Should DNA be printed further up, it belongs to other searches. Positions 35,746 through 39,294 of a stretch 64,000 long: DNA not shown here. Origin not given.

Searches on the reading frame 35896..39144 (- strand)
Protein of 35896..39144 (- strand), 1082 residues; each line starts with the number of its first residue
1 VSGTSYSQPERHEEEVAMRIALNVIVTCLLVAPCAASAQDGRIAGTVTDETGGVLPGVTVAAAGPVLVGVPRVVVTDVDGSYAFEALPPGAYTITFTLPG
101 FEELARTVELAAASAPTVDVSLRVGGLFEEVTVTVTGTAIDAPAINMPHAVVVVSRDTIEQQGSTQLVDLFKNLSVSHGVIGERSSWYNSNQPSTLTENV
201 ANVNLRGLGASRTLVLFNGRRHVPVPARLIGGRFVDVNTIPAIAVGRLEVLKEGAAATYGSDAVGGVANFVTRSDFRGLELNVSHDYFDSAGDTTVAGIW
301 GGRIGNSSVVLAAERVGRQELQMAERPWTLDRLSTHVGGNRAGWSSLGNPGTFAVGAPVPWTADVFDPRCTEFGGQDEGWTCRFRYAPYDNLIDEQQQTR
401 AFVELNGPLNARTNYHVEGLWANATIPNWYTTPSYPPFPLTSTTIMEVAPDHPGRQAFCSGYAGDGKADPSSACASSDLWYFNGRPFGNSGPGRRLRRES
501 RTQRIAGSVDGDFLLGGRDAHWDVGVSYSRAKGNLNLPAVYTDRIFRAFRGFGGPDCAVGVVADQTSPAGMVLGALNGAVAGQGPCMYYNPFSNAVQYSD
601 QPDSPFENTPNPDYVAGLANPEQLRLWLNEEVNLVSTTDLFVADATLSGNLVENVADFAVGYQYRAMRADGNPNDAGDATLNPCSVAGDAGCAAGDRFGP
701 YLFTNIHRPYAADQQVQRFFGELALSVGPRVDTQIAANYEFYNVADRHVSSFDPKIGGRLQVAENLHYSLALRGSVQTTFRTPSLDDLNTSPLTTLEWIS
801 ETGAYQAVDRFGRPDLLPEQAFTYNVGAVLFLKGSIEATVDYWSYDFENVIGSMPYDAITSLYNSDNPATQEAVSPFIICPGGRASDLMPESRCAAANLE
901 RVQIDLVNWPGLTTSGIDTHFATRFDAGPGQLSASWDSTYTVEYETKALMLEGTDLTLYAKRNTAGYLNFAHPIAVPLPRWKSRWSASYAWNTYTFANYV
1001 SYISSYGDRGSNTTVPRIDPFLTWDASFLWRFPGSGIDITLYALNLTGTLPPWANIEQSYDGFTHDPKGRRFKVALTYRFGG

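Call 5: search_protein_families(library=pfam, proteins=[window:35896-39144:-])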
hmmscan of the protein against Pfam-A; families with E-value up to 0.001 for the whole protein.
window:35896-39144:- (1082 aa): 4 families
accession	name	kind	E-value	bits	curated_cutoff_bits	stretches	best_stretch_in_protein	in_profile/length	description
PF07715.20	Plug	-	4.2e-17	63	23.9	1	145-267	3-107/107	TonB-dependent Receptor Plug Domain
PF13620.12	CarboxypepD_reg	-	3.8e-16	59.6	32.3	1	43-122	2-81/82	Carboxypeptidase regulatory-like domain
PF13715.12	CarbopepD_reg_2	-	1.5e-08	35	32.2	1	43-123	1-77/88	CarboxypepD_reg-like domain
PF17210.9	SdrD_B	-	0.00033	21.3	29.7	1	56-100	25-68/112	SdrD B-like domain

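Call 18: find_encoding_contigs(protein=window:35896-39144:-, flank=10000, max_places=10)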
Protein window:35896-39144:- (1082 aa): no gene with exactly this product is on record in the collection.
